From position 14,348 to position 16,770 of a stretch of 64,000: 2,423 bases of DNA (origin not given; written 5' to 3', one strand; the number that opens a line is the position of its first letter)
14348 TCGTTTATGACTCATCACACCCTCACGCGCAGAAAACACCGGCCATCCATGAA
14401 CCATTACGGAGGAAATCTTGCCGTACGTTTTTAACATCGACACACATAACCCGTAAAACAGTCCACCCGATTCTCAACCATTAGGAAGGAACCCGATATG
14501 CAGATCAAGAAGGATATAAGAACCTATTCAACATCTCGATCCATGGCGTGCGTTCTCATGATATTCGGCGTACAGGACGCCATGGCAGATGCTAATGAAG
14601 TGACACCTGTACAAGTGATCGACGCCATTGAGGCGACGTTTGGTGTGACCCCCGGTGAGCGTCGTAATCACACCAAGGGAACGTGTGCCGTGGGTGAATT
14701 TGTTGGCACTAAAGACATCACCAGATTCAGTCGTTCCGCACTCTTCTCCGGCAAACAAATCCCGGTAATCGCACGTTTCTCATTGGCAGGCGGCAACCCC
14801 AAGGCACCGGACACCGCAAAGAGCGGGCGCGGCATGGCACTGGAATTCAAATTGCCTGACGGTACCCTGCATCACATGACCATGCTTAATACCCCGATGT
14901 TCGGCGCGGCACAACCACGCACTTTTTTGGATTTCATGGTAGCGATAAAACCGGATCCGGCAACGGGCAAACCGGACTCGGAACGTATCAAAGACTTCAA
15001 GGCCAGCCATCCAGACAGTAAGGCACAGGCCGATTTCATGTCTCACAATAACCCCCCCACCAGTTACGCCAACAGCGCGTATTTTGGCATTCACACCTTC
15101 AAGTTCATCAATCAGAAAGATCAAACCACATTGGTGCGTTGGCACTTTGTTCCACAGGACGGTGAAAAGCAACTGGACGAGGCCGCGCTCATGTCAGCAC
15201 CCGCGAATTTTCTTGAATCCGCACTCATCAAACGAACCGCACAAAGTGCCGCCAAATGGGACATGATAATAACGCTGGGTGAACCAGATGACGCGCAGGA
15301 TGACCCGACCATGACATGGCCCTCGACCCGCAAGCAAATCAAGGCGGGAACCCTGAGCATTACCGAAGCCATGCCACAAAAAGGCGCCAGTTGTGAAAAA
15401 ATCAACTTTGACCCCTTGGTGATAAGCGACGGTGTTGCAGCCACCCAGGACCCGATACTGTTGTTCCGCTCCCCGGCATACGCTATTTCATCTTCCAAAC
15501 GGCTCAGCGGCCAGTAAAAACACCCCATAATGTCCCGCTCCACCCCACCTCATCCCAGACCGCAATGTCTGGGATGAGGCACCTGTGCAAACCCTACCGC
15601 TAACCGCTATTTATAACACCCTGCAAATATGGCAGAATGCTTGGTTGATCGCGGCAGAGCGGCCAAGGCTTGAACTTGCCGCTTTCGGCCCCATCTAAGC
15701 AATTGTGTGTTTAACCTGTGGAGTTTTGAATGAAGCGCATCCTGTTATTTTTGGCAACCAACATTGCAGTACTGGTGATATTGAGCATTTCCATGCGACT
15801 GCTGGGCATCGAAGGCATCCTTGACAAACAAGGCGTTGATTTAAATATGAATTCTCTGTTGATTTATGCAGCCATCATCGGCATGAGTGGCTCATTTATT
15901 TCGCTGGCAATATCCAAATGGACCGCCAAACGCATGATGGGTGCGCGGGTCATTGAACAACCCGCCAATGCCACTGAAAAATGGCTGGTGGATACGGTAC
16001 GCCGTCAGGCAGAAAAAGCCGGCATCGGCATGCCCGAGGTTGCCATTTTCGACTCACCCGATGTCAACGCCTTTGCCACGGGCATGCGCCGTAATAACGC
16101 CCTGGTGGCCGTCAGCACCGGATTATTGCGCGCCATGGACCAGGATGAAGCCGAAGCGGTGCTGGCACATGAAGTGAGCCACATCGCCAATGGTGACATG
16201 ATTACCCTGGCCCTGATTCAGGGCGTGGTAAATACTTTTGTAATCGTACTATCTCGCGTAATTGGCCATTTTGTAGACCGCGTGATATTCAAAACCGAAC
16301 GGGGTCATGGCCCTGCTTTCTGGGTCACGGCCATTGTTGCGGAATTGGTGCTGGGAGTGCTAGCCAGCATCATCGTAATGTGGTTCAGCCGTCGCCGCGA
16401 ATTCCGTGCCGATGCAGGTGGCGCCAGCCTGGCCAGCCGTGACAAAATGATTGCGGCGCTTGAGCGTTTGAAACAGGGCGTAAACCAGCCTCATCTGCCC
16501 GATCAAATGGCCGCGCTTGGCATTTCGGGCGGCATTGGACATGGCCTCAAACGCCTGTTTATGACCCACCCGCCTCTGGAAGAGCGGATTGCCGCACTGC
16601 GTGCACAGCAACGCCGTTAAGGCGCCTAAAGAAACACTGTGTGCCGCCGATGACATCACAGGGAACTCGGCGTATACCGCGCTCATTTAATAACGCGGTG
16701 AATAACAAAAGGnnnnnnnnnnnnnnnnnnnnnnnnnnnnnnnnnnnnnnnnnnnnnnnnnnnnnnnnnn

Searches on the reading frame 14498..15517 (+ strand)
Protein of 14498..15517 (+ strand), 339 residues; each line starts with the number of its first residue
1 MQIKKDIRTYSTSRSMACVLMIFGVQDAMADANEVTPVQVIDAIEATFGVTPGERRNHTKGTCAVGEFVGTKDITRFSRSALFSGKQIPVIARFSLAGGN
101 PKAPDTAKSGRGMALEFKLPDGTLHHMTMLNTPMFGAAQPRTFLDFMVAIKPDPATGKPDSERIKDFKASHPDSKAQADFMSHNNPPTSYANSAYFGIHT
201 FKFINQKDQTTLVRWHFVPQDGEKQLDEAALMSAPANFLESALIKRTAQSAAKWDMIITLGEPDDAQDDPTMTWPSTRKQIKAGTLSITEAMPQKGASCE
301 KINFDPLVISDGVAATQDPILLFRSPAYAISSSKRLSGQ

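Call 49: search_protein_families(library=ncbifam, proteins=[window:14498-15517:+], max_evalue=1e-10)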
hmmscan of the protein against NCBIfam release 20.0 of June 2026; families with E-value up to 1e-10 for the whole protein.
window:14498-15517:+ (339 aa): 1 family
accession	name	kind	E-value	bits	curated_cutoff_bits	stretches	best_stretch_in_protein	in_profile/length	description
NF008422.0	PRK11249.1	equivalog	2.9e-24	85.5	1102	1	54-338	121-422/752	catalase HPII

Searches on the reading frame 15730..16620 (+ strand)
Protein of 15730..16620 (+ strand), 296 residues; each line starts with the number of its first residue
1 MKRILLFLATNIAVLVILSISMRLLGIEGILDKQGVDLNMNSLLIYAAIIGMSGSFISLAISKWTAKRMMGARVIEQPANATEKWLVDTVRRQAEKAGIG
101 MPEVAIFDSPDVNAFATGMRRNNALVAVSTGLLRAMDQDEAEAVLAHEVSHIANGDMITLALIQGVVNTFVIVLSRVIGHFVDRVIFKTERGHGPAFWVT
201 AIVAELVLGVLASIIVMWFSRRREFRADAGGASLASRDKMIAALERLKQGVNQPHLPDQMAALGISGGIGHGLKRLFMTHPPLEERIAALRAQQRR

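Call 49: search_protein_families(library=ncbifam, proteins=[window:15730-16620:+], max_evalue=1e-10)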
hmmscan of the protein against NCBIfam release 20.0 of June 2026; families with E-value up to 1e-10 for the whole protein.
window:15730-16620:+ (296 aa): 8 families
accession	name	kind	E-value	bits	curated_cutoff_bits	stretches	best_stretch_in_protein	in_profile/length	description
NF003965.0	PRK05457.1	equivalog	5.7e-132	439.4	245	1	1-293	1-284/285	protease HtpX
NF003425.0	PRK04897.1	equivalog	9e-41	140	355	1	40-291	39-296/298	zinc metalloprotease HtpX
NF002669.0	PRK02391.1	equivalog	8.9e-40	136.7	341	1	55-294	51-292/298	zinc metalloprotease HtpX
NF002826.0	PRK03001.1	equivalog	1.8e-36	125.8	369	1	42-293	29-278/285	zinc metalloprotease HtpX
NF002839.0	PRK03072.1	equivalog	2.7e-35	121.9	412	1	35-293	27-284/291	zinc metalloprotease HtpX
NF002363.0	PRK01345.1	equivalog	8.7e-34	117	422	1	47-293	33-278/318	zinc metalloprotease HtpX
NF002775.0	PRK02870.1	equivalog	8.9e-34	117.2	285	1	46-294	71-337/338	zinc metalloprotease HtpX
NF002322.0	PRK01265.1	equivalog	2.2e-15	56.9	275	1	38-233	42-231/325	zinc metalloprotease HtpX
